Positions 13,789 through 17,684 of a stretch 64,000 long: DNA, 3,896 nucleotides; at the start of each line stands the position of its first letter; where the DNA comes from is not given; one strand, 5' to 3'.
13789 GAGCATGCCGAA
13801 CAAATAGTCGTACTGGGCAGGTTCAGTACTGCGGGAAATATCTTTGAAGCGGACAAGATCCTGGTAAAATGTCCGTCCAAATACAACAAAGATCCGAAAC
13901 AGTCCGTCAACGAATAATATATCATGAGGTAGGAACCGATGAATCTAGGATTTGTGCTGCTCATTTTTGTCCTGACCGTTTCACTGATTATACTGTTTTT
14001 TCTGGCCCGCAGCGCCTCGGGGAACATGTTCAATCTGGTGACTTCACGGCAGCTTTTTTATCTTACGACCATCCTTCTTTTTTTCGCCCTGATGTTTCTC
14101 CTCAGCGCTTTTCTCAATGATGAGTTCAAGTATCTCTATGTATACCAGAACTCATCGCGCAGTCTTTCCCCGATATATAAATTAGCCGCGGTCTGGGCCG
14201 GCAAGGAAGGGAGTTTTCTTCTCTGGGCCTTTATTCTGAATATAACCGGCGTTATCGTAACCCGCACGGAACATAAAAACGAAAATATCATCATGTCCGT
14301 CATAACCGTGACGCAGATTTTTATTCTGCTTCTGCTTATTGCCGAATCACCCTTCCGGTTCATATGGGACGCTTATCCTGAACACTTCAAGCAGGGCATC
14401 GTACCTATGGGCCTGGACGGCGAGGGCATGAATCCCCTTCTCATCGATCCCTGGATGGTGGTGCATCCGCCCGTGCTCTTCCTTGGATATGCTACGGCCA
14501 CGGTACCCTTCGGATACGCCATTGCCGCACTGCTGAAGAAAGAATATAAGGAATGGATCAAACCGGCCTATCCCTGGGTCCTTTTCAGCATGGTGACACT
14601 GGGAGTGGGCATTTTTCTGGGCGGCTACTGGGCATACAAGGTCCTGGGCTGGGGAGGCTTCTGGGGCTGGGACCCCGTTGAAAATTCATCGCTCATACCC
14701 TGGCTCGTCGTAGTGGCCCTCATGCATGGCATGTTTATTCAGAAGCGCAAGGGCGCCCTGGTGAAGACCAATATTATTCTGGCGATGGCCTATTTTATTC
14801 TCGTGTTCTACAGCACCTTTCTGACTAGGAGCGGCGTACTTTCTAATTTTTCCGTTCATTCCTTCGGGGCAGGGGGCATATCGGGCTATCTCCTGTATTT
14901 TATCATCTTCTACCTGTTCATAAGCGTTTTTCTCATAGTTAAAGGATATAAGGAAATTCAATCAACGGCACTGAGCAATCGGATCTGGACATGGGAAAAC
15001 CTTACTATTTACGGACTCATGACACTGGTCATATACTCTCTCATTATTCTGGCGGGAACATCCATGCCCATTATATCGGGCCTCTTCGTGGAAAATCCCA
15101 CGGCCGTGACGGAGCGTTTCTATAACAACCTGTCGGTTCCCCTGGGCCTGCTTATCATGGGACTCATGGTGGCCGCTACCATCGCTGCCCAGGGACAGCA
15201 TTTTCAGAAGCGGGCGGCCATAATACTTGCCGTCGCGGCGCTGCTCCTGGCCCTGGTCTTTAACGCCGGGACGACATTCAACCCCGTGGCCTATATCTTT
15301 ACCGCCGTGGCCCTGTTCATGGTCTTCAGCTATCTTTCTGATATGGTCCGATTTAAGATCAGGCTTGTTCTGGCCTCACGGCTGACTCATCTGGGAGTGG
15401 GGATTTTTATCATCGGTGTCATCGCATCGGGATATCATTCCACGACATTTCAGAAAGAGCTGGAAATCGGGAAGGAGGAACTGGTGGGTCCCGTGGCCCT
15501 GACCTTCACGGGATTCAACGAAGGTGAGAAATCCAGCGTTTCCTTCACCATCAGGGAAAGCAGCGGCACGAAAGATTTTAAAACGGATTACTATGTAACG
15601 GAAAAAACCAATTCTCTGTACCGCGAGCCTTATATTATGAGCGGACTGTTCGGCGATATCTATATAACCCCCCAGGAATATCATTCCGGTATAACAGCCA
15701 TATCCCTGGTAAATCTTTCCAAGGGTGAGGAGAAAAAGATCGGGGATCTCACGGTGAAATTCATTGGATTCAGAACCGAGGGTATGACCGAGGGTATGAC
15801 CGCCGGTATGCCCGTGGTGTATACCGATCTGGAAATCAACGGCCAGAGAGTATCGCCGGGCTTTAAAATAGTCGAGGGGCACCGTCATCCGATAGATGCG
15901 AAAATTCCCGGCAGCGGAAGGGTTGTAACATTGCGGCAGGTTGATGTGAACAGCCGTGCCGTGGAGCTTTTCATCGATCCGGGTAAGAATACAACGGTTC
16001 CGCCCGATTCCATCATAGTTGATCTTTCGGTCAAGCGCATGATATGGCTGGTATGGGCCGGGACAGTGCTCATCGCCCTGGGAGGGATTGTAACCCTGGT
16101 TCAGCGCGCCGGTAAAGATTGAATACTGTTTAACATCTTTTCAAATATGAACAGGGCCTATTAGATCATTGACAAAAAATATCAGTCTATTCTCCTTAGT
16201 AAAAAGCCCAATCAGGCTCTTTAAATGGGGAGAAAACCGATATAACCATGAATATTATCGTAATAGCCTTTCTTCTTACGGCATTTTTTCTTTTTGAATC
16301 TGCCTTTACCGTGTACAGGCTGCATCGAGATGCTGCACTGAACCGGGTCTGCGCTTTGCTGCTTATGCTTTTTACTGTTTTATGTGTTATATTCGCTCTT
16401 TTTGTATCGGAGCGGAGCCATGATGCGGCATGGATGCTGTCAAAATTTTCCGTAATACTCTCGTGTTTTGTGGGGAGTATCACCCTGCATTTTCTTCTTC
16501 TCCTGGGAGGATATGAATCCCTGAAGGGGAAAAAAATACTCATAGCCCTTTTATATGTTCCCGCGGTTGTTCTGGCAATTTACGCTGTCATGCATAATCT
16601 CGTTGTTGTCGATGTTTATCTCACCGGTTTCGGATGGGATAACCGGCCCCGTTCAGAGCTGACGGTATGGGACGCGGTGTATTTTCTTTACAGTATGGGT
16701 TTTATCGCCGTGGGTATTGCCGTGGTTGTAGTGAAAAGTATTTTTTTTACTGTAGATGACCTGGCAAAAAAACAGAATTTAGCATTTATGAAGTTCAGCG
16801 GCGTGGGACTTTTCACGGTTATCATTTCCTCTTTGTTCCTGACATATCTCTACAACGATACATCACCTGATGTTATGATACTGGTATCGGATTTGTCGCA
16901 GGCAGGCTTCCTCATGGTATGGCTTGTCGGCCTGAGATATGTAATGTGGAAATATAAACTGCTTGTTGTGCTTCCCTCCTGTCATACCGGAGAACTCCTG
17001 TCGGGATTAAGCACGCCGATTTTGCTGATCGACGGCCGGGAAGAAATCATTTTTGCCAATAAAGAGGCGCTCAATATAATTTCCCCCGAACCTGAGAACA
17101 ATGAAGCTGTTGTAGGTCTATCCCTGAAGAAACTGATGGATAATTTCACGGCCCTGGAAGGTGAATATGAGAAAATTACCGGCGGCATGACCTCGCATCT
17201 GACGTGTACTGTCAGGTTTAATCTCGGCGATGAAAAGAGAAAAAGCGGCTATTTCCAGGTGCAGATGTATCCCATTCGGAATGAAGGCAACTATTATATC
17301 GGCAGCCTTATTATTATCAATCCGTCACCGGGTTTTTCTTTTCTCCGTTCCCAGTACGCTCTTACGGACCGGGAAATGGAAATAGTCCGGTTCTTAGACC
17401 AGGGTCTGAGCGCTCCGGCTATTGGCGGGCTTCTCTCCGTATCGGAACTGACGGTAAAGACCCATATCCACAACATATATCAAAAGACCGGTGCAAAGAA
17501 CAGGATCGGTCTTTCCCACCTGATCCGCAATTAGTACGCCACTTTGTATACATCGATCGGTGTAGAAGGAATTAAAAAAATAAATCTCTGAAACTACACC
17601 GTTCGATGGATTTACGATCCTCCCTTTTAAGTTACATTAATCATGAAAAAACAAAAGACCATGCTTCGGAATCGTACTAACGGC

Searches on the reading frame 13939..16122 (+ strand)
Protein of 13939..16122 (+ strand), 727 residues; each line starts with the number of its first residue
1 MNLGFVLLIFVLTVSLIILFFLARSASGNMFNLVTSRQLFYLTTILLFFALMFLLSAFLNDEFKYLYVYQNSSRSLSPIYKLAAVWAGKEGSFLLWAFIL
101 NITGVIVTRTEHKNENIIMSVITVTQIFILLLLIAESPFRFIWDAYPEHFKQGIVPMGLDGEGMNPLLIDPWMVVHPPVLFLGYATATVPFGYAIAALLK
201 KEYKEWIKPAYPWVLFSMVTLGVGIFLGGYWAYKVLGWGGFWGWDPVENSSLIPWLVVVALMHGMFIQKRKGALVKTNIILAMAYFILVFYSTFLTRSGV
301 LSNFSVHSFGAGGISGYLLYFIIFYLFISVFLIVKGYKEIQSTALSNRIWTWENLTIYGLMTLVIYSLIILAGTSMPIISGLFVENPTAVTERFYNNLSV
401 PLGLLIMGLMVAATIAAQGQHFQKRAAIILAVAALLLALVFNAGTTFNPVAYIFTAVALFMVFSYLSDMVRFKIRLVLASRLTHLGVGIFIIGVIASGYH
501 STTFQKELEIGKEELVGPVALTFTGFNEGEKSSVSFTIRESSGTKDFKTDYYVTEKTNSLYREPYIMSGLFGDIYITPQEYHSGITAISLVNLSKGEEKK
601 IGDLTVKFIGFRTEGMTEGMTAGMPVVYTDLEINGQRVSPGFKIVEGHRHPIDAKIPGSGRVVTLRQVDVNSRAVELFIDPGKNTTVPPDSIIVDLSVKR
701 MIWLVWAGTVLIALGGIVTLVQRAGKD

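Call 19: search_protein_families(library=pfam, proteins=[window:13939-16122:+])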
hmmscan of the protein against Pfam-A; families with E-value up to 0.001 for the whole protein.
window:13939-16122:+ (727 aa): 2 families
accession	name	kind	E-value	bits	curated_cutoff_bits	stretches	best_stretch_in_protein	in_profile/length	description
PF01578.25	Cytochrom_C_asm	-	2.7e-35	122.4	29.9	1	86-298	1-206/212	Cytochrome C assembly protein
PF16327.10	CcmF_C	-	2.4e-10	40.6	28.7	1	351-576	32-281/323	Cytochrome c-type biogenesis protein CcmF C-terminal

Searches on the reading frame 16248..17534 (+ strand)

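Call 19: search_protein_families(library=pfam, proteins=[window:16248-17534:+])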
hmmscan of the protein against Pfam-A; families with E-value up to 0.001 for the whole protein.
window:16248-17534:+ (428 aa): 2 families
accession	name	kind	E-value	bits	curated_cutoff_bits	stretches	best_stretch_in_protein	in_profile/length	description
PF00196.25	GerE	-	7.5e-12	45.1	23.5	1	372-423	3-54/57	Bacterial regulatory proteins, luxR family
PF13426.13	PAS_9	-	0.0009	19.9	27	0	256-355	2-96/103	PAS domain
